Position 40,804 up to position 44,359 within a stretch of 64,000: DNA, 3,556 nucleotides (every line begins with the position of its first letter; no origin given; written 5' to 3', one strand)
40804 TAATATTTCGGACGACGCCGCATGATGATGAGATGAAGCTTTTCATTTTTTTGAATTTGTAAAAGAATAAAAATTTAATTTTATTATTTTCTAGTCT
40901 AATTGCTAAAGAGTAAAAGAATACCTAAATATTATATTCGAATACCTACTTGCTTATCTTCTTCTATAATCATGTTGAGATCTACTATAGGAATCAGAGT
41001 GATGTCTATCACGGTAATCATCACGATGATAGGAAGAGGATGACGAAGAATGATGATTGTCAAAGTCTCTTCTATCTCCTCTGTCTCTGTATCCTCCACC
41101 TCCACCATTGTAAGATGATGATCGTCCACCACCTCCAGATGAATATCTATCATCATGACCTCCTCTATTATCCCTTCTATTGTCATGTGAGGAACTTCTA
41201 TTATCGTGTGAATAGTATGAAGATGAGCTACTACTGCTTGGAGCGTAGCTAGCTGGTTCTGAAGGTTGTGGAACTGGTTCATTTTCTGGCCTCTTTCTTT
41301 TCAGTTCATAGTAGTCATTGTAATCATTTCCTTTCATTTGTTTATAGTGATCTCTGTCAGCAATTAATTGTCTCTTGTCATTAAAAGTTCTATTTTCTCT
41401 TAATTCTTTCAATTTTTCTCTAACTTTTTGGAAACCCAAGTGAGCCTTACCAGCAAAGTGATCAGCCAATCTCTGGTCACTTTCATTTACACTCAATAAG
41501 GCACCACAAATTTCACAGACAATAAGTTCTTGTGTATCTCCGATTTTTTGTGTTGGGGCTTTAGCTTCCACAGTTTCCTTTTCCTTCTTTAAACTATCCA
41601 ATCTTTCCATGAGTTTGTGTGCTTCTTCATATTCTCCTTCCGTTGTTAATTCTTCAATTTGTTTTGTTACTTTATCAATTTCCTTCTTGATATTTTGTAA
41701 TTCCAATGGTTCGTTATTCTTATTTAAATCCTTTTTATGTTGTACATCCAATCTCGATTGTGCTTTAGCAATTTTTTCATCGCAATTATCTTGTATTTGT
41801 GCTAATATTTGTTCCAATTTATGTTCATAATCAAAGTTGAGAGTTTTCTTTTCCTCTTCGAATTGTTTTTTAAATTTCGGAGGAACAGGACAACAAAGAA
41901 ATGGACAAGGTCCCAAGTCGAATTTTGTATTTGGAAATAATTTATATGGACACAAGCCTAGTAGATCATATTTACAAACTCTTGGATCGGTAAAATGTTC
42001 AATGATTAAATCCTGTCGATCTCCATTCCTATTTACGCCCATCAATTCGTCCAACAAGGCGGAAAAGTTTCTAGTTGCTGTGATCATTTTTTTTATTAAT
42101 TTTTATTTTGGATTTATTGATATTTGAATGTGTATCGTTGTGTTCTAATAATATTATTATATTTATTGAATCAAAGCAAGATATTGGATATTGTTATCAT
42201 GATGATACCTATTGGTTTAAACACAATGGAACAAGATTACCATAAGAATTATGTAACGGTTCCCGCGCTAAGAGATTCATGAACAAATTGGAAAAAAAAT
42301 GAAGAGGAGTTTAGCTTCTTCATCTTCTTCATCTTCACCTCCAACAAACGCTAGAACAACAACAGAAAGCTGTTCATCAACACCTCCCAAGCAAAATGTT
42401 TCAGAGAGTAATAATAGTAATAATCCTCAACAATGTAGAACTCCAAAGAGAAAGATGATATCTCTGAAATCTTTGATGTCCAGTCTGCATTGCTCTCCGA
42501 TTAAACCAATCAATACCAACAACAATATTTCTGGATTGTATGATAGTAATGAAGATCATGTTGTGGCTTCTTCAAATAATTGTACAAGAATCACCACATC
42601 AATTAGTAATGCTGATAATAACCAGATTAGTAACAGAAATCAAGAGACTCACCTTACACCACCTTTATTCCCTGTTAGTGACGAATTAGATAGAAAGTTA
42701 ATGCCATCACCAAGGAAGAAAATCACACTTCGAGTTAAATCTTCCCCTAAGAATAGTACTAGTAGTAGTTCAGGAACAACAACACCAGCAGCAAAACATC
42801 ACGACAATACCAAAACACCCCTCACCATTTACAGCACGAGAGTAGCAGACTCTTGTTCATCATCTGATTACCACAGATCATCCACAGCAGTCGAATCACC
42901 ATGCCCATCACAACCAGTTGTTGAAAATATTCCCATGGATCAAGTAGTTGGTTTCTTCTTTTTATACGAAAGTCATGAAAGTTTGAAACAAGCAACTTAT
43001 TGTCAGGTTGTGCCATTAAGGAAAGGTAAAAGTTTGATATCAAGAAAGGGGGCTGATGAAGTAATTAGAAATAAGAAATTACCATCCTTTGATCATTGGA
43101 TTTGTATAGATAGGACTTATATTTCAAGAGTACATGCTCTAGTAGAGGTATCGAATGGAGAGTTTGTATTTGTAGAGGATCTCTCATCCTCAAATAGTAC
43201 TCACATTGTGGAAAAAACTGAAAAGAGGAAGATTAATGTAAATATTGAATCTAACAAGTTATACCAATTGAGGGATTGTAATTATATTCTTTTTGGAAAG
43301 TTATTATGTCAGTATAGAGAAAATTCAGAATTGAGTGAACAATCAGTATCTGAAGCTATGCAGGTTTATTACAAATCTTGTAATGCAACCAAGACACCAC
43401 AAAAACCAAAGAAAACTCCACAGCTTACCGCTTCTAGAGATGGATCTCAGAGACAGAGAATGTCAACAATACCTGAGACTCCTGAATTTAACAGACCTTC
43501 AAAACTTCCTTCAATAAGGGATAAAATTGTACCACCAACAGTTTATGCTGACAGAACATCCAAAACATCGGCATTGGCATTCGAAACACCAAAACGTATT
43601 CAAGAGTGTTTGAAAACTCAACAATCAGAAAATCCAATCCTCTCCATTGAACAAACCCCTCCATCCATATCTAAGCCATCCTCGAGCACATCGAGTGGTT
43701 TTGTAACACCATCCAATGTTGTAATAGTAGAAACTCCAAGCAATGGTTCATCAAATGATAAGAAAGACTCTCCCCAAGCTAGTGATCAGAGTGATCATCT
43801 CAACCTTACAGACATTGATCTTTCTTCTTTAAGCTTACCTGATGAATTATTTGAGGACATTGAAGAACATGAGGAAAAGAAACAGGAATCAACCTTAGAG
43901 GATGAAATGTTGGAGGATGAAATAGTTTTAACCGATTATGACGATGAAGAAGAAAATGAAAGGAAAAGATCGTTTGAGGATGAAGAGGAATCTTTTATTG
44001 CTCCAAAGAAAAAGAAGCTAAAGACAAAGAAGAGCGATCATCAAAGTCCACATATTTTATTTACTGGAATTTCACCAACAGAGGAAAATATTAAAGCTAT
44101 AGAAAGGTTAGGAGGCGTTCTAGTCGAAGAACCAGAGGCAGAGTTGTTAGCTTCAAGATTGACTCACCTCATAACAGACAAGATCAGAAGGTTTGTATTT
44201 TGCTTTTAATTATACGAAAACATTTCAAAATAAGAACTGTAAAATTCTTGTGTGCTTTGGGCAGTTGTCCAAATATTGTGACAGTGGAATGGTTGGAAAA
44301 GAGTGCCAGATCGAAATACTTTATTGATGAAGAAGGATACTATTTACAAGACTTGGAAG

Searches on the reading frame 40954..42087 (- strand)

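Call 92: search_protein_families(library=pfam, proteins=[window:40954-42087:-], max_evalue=0.0001)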
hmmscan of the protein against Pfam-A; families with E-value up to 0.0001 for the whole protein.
window:40954-42087:- (377 aa): 1 family
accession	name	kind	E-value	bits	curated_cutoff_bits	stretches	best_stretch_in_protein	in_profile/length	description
PF03194.20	LUC7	-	1.1e-60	205.9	33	1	9-238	4-237/246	LUC7 N_terminus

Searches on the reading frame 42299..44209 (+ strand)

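Call 93: search_protein_families(library=pfam, proteins=[window:42299-44209:+], max_evalue=0.0001)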
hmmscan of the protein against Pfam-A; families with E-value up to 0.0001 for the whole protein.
window:42299-44209:+ (636 aa): 1 family
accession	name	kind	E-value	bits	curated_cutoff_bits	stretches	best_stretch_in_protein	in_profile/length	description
PF00498.31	FHA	-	1.5e-05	25.8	20.7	1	268-333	11-67/67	FHA domain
